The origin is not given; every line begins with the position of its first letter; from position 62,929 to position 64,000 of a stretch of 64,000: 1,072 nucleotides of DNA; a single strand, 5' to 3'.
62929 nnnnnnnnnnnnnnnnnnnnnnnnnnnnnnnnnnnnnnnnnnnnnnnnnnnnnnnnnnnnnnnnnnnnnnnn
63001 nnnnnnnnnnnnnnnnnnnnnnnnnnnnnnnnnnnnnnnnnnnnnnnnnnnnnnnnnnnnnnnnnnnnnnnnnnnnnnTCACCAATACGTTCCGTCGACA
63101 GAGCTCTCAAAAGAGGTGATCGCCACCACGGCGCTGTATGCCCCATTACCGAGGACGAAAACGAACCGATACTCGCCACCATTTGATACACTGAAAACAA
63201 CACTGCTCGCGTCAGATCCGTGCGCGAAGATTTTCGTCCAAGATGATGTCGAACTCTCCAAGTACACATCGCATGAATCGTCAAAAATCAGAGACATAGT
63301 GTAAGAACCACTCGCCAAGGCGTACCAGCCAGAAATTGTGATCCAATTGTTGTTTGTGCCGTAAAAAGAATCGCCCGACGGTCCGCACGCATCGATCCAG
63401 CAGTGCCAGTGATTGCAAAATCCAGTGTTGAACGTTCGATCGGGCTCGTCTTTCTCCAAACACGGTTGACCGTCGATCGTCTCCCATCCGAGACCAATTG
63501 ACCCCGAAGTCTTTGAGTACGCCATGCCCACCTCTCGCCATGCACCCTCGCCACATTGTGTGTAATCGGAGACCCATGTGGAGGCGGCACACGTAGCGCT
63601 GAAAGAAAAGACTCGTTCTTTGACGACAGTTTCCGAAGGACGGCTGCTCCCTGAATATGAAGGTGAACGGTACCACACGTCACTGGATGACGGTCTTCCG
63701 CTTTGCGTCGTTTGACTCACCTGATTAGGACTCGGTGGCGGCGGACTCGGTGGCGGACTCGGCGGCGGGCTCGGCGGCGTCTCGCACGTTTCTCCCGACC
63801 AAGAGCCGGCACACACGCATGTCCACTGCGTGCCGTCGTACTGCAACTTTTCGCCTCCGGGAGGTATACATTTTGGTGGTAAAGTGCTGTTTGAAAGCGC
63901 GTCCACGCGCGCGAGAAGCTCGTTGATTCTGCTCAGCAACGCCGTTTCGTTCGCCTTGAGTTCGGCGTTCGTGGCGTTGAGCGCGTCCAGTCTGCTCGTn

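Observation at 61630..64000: Convergent pair of genes encoding 21-aa tandem repeats with one N-x-T glycosylation sequon per repeat. One continues into a Cys-rich module, an extensin-like SPPP linker and a Trp/Cys-rich terminal domain.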

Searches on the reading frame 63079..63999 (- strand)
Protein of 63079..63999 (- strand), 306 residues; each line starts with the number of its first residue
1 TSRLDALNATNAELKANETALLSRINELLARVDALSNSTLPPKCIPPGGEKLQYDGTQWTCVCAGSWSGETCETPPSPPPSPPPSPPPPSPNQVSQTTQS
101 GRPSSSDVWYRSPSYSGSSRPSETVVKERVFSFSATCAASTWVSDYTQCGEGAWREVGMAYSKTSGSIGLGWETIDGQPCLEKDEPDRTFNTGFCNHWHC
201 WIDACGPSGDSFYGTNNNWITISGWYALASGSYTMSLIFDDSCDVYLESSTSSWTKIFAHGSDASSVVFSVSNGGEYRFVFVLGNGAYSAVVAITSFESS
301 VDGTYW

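Call 7: search_protein_families(library=pfam, proteins=[window:63079-63999:-], max_evalue=1)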
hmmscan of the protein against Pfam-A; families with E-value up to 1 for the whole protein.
window:63079-63999:- (306 aa): 1 family
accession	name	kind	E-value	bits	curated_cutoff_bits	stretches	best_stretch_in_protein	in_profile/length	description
PF12866.13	DUF3823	-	0.17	12.6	27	1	226-267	39-77/90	Protein of unknown function (DUF3823) N-terminal domain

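Call 9: find_homologous_proteins(query=window:63079-63999:-)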
Query window:63079-63999:- (306 aa): 10 proteins with E <= 0.001 among 8000 candidates.
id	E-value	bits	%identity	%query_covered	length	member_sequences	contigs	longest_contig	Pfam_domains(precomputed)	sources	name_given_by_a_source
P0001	1.8e-45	173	99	25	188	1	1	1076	-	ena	-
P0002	1.5e-19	88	79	13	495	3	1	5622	PF00415.25,PF13540.13,PF25390.2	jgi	-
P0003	4.9e-19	87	53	23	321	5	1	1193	PF00415.25,PF13540.13,PF25390.2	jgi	-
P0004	2.6e-16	78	61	18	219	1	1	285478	PF03382.21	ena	-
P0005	3.9e-16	77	61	18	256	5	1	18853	PF03382.21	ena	-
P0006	4.3e-12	64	45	22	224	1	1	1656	-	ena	-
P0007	1.7e-11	62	48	20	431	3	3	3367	PF14312.13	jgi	-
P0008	2.8e-11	61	46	16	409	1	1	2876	PF13385.14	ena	-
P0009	5.7e-8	50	60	15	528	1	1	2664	PF14312.13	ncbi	-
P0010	9.9e-4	36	36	18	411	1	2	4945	PF21722.5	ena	-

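Call 11: list_cluster_members(proteins=[P0009, P0001, P0004, P0002])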
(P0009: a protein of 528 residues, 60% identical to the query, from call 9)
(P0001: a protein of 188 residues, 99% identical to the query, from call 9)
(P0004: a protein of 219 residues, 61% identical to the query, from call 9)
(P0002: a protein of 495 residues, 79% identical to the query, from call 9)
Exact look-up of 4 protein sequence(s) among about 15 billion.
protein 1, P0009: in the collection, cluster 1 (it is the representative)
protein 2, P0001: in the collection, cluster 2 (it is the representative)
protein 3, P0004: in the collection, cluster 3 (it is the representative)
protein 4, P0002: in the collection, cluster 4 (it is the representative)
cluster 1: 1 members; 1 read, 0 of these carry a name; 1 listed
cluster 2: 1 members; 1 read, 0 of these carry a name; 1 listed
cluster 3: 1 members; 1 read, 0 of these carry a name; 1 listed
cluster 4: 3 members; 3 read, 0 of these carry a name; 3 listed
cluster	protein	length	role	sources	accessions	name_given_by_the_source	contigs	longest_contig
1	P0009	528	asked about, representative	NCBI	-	-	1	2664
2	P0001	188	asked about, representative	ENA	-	-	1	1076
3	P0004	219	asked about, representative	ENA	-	-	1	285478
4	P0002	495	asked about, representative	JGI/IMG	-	-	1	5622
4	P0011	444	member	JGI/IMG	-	-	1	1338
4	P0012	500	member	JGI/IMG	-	-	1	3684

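Call 12: find_encoding_contigs(protein=P0009, flank=5000, max_places=4)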
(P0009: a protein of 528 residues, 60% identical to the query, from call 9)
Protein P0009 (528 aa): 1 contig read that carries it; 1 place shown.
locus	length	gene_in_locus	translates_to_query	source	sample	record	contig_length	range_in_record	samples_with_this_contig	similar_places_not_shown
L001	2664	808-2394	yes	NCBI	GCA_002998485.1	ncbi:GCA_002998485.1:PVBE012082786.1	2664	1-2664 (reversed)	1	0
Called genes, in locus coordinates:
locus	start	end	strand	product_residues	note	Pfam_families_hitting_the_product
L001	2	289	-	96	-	?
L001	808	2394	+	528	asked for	PF14312:FG-GAP_2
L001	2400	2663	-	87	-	?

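Call 13: find_encoding_contigs(protein=P0001, flank=5000, max_places=4)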
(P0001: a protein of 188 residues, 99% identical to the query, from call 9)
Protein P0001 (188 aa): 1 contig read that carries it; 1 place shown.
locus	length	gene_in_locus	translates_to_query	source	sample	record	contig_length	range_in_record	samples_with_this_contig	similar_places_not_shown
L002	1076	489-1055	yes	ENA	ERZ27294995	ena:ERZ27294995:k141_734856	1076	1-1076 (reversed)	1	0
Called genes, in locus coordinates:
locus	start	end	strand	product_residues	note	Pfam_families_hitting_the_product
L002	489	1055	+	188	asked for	-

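Call 29: predict_structure(protein=window:63082-63999:-)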
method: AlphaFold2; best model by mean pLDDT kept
length: 306 residues; sequences in the alignment: 1
mean_pLDDT: 47.6   pTM: 0.32
mean pLDDT of the five models: 47.6, 46.7, 42.7, 41.7, 41.5
residues with pLDDT >= 90: 25; 70-90: 16; 50-70: 88; < 50: 177
segments of 3 or more residues with pLDDT < 50: 41-47, 73-82, 84-221, 285-291, 300-306
pLDDT, mean of each block of 10 residues (from residue 1): 90 94 90 67 48 63 53 45 44 30 24 24 24 26 23 26 29 34 32 32 29 32 59 62 65 62 60 66 50 50 40
secondary structure, 60 per line:
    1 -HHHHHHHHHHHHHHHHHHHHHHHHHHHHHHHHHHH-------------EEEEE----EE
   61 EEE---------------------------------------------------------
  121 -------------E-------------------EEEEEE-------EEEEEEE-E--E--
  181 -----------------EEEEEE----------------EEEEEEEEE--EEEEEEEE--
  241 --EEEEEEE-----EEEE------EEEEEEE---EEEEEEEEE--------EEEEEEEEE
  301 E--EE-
elements in order: H2-36 E50-54 E59-63 E154-159 E167-173 E198-203 E220-228 E231-238 E243-249 E255-258 E265-271 E275-283 E292-301

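Call 81: search_protein_families(library=phrogs, proteins=[P0001], max_evalue=0.1)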
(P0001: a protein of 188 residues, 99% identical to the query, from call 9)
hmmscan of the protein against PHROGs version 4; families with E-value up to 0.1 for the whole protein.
P0001 (188 aa): 9 families
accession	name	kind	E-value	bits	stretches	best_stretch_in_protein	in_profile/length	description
phrog_24274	-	unknown function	2.3e-05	25.5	1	88-144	96-159/177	-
phrog_4876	-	unknown function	0.001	19.8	1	39-133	105-202/226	-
phrog_18362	-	unknown function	0.016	16.5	0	73-142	16-83/119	-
phrog_31392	-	unknown function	0.03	15.3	0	86-105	33-52/72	-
phrog_1397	-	unknown function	0.031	15.6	1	51-149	11-109/116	-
phrog_14809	-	unknown function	0.032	15.3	0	114-141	38-65/68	-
phrog_4896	-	other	0.044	14.3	1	37-135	149-247/291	glycerophosphoryl diester phosphodiesterase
phrog_3176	-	unknown function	0.053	13.6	1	27-129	46-145/330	-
phrog_37797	-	unknown function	0.07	13.1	1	53-126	264-338/398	-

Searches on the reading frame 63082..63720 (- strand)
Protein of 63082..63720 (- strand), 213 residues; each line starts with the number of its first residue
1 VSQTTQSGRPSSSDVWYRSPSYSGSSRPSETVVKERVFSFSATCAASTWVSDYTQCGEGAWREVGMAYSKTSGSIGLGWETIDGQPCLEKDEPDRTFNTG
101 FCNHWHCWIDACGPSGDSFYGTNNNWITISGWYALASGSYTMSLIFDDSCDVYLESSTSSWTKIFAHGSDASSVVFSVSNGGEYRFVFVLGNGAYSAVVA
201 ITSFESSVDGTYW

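Call 30: search_protein_representatives(protein=window:63082-63720:-)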
Query: 213 residues. Proteins with E-value up to 0.001 (for the whole library): 14; up to 1e-10: 8; up to 1e-30: 4. The best 14 are listed.
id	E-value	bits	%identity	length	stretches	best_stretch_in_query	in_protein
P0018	4.6e-48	179.9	73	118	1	97-213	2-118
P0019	2.0e-46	174.5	53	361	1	8-205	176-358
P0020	9.0e-36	139.7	32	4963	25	126-182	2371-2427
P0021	7.6e-34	133.4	44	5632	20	152-202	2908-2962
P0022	2.5e-26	108.8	40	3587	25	156-202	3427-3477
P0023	3.6e-22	95.2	87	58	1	66-120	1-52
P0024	1.7e-20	89.8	39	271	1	5-213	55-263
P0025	1.4e-18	83.5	48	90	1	80-161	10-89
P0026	1.4e-09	54.0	27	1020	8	110-183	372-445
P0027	5.7e-06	42.3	34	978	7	79-146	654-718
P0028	1.5e-05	40.9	55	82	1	39-89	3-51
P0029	5.6e-05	39.0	34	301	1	13-140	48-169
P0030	1.3e-04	37.9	39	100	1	5-66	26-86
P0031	4.3e-04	36.1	35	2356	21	154-202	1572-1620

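Call 46: search_protein_families(library=pfam, proteins=[P0019, P0024, P0029, P0026, P0027, P0020], max_evalue=0.01)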
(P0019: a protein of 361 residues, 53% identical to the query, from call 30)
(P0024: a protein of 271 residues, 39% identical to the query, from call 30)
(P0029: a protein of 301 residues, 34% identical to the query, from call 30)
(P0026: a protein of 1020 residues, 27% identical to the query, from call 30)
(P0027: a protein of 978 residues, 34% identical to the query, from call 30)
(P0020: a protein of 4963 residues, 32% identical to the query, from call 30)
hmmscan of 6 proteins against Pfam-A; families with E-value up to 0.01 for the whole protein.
P0019 (361 aa): 0 families

P0024 (271 aa): 0 families

P0029 (301 aa): 0 families

P0026 (1020 aa): 14 families
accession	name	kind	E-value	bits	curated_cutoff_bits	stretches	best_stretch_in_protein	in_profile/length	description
PF13205.12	Big_5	-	2.5e-76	253.6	23.6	9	83-195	2-103/105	Bacterial Ig-like domain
PF04234.18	CopC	-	1.5e-25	90.5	23.3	0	320-405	5-73/92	CopC domain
PF14524.12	Wzt_C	-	4.4e-24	85.5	30.4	0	564-661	33-130/143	Wzt C-terminal domain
PF13750.12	Big_3_3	-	8.9e-24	84.4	27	0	742-799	10-63/157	Bacterial Ig-like domain (group 3)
PF22461.2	SLBB_2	-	1.2e-18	67.4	27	0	561-607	11-58/79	SLBB domain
PF18957.6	RibLong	-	1.6e-12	48.5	27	0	886-922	44-80/93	Long Rib domain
PF24695.1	PITM1-3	-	9.4e-09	35.9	27.7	0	364-407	41-84/98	PITM 1-3, beta-sandwich domain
PF10531.15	SLBB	-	2.9e-08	33.9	27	0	561-599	10-49/55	SLBB domain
PF19078.6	Big_12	-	3.3e-08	34.1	27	0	546-658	1-100/102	Bacterial Ig-like domain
PF21161.3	P2R3B_EF-hand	-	1.9e-07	31.2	27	0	206-222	37-53/60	P2R3B, EF-hand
PF13541.12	ChlI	-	9.6e-07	29.2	27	0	515-564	10-59/121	Subunit ChlI of Mg-chelatase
PF06321.17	P_gingi_FimA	-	0.001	19.7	21.4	0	154-196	61-100/153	Major fimbrial subunit protein (FimA)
PF21813.2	DUF6882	-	0.0013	19.1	23.9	0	870-907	10-47/142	Family of unknown function (DUF6882)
PF20746.2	EndoS_Ig-like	-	0.0059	17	27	0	748-778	75-105/124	Endo-beta-N-acetylglucosaminidase F2, Ig-like domain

P0027 (978 aa): 7 families
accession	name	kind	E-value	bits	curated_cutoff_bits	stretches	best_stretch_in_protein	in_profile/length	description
PF03951.24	Gln-synt_N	-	1.1e-14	54.3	33.4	0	127-170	38-81/82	Glutamine synthetase, beta-Grasp domain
PF16967.11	TcfC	-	4.4e-10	39.4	29.4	0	639-671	35-67/68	E-set like domain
PF21223.3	TPPII_Ig-like-1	-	9.9e-08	32.8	27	0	636-656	78-98/117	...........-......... II, first Ig-like domain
PF18953.6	SAP_new25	-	1.9e-07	31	26.3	0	354-384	19-47/51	SAP domain-containing new25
PF24138.1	TPR_TNPO3_IPO13_2nd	-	1.5e-06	28.9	27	0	771-799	40-68/90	Transportin-3/Importin-13 second TPR domain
PF16817.10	DUF5073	-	1.3e-05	25.7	27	0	113-146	37-70/121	Domain of unknown function (DUF5073)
PF21218.2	Fpg-like_C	-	0.0017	18.4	27.1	0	145-156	12-23/34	Formamidopyrimidine-DNA glycosylase-like, C-terminal domain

P0020 (4963 aa): 13 families
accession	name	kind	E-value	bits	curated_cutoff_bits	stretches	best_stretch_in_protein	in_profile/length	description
PF13205.12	Big_5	-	5.7e-231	750.6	23.6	27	917-1028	2-104/105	Bacterial Ig-like domain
PF04234.18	CopC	-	3.4e-58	195.1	23.3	0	923-1005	6-73/92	CopC domain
PF00041.27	fn3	-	8.5e-52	173.8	25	5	249-333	2-80/84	Fibronectin type III domain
PF13750.12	Big_3_3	-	3.9e-34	118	27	0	2378-2432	10-60/157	Bacterial Ig-like domain (group 3)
PF19078.6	Big_12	-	2.8e-32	111.4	27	1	432-518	5-91/102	Bacterial Ig-like domain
PF00028.23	Cadherin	-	4.6e-30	104.3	28.8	3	4394-4482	1-93/93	Cadherin domain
PF24837.1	AMIN-like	-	6.1e-26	91.5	27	0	1117-1188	27-96/129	AMIN-like domain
PF22076.2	Cep192_D6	-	2.2e-25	89.3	35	0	1140-1180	33-73/101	Cep192 domain 6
PF25059.1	FN3_DSCAM-DSCAML_C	-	1.6e-21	76.9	39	2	271-327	15-70/89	DSCAM/DSCAML C-terminal Fn3-like domain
PF23887.1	Phage_Gene47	-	2.2e-09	37.2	27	0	1283-1320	3-40/65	Phage L5 gene 47-like protein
PF16656.11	Pur_ac_phosph_N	-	1e-08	36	30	1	250-332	1-90/93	Purple acid Phosphatase, N-terminal domain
PF03797.25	Autotransporter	-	6.6e-08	33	26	1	4589-4798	1-209/255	Autotransporter beta-domain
PF16389.11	DUF4998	-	9.3e-05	22.5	29.1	0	728-806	18-98/199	Domain of unknown function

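Call 56: predict_structure(alignment_id=A3)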
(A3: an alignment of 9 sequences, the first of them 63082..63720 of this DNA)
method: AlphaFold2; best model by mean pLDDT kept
length: 213 residues; sequences in the alignment: 9
mean_pLDDT: 70.8   pTM: 0.76
mean pLDDT of the five models: 70.8, 68.9, 68.3, 65.5, 62.3
residues with pLDDT >= 90: 27; 70-90: 89; 50-70: 67; < 50: 30
segments of 3 or more residues with pLDDT < 50: 1-5, 70-77, 90-98, 113-115
pLDDT, mean of each block of 10 residues (from residue 1): 53 79 73 89 79 75 68 49 56 46 55 50 73 90 78 90 76 83 90 62 77 61
secondary structure, 60 per line:
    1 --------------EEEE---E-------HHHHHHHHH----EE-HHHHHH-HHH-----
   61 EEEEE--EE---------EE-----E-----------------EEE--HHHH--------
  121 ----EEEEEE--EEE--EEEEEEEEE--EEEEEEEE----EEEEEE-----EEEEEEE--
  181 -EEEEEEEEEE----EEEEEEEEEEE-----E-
elements in order: E15-18 H30-38 H46-51 E61-65 E104-106 H109-112 E125-130 E133-135 E138-146 E149-156 E161-166 E172-178 E182-191 E196-206

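Call 81: search_protein_families(library=phrogs, proteins=[window:63082-63720:-], max_evalue=0.1)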
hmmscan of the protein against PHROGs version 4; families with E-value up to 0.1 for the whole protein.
window:63082-63720:- (213 aa): 0 families

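Call 86: fold_search(model_id=the predicted structure, library=viral)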
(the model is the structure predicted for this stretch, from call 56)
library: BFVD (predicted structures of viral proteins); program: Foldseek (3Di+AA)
matches with E <= 10: 1738; with E <= 0.001: 14
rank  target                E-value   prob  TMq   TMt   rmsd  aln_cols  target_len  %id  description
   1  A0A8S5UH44            4.5e-05  1.00  0.35  0.06  16.5       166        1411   19  Uncharacterized protein [Myoviridae sp. ctshb19]
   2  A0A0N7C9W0            1.2e-04  1.00  0.32  0.29   3.3        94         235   23  Uncharacterized protein [Salmonella phage 37]
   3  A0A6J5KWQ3            1.9e-04  1.00  0.39  0.38   9.2       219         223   11  PA14 domain containing protein [uncultured Caudovirales phage]
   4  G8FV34                2.0e-04  1.00  0.35  0.12  13.2       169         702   11  Minor tail protein [Pediococcus phage cIP1]
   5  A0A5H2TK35            2.4e-04  1.00  0.30  0.07   5.0       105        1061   12  (no name in the UniProt tables at hand)
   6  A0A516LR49            3.8e-04  1.00  0.27  0.07   5.0       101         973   15  (no name in the UniProt tables at hand)
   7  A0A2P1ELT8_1          4.5e-04  1.00  0.34  0.10   5.1        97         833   14  Putative glycosyltransferase [Moumouvirus australiensis]
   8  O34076                5.6e-04  1.00  0.30  0.09   3.7       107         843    6  ORF45 [Streptococcus phage O1205]
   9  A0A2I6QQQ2            7.1e-04  1.00  0.33  0.15   3.9       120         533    9  (no name in the UniProt tables at hand)
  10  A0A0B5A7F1            8.9e-04  1.00  0.32  0.27   4.3       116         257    6  Tail-host specificity protein (Fragment) [Streptococcus phage pLB16_B]
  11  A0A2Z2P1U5            9.4e-04  1.00  0.27  0.16   4.6       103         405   13  SGNH/GDSL hydrolase family protein [Lactococcus phage PLgY-30]
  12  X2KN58                9.4e-04  1.00  0.26  0.11   5.2       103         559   16  Minor tail protein [Mycobacterium phage Hawkeye]
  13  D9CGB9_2              9.9e-04  1.00  0.32  0.09   4.8       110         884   21  (no name in the UniProt tables at hand)
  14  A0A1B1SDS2            9.9e-04  1.00  0.28  0.07   4.1       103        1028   10  (no name in the UniProt tables at hand)
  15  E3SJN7                1.1e-03  1.00  0.30  0.13   3.5       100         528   12  Uncharacterized protein [Synechococcus phage S-ShM2]
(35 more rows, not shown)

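Call 87: fold_search(model_id=the predicted structure, library=pdb)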
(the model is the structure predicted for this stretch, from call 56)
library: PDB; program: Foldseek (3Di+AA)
matches with E <= 10: 1772; with E <= 0.001: 13
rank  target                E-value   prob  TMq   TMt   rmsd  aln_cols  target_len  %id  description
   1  6xac                  2.0e-04  1.00  0.32  0.36   6.2       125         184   14  Galactose-bound structure of Marinomonas primoryensis PA14 carbohydrate-binding domain (released 2021-06-02)
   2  6hos_B                2.1e-04  1.00  0.36  0.36   8.9       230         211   15  Structure of the KpFlo2 adhesin domain in complex with glycerol (released 2018-10-24)
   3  6x8d                  2.2e-04  1.00  0.34  0.39   6.5       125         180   14  Arabinose-bound structure of Marinomonas primoryensis PA14 carbohydrate-binding domain (released 2021-06-02)
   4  6x8a_A                2.3e-04  1.00  0.33  0.37   5.7       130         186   12  Sucrose-bound structure of Marinomonas primoryensis PA14 carbohydrate-binding domain (released 2021-06-02)
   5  6x7z                  2.6e-04  1.00  0.34  0.38   6.4       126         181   14  Inositol-bound structure of Marinomonas primoryensis PA14 carbohydrate-binding domain (released 2021-06-02)
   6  6xa5_A                2.9e-04  1.00  0.34  0.38   6.5       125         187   14  Trehalose-bound structure of Marinomonas primoryensis PA14 carbohydrate-binding domain (released 2021-06-02)
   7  5j6y                  2.9e-04  1.00  0.32  0.36   6.4       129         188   12  Crystal structure of PA14 domain of MpAFP Antifreeze protein (released 2017-06-07)
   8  6x7j                  2.9e-04  1.00  0.33  0.37   7.0       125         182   14  fucose-bound structure of Marinomonas primoryensis PA14 carbohydrate-binding domain (released 2021-06-02)
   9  6x7x                  3.5e-04  1.00  0.34  0.38   6.5       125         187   14  mannose-bound structure of Marinomonas primoryensis PA14 carbohydrate-binding domain (released 2021-06-02)
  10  6hos_A                5.4e-04  1.00  0.35  0.35   8.7       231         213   15  Structure of the KpFlo2 adhesin domain in complex with glycerol (released 2018-10-24)
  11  4lhl                  7.2e-04  0.99  0.37  0.33  10.0       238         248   15  Structure of the N-terminal domain of the Flo1 adhesin (N-Flo1p) from the yeast Saccharomyces cerevisiae (released 2014-09-24)
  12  5azw_B                8.5e-04  1.00  0.27  0.53   3.7        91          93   19  Crystal structure of p24beta1 GOLD domain (released 2016-09-14)
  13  2xjp                  8.5e-04  1.00  0.40  0.34  11.4       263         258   16  X-ray structure of the N-terminal domain of the flocculin Flo5 from Saccharomyces cerevisiae in complex with calcium and (released 2010-12-15)
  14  4lhn                  1.4e-03  0.96  0.34  0.30  12.3       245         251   16  Structure of the N-terminal domain of the Flo1 adhesin (N-Flo1p) from the yeast Saccharomyces cerevisiae, in complex wit (released 2014-09-24)
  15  4af9_A                1.5e-03  0.99  0.38  0.36  11.8       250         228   11  Crystal Structure of Epithelial Adhesin 1 A domain (Epa1A) from Candida glabrata in complex with Galb1-3Glc (released 2012-10-17)
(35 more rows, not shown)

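Call 93: search_solved_structures(query=A3, max_evalue=10, show_alignments=2)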
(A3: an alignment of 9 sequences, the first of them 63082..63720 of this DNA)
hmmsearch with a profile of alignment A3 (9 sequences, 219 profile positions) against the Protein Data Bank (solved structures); distinct sequences matched with E-value up to 10: 0.
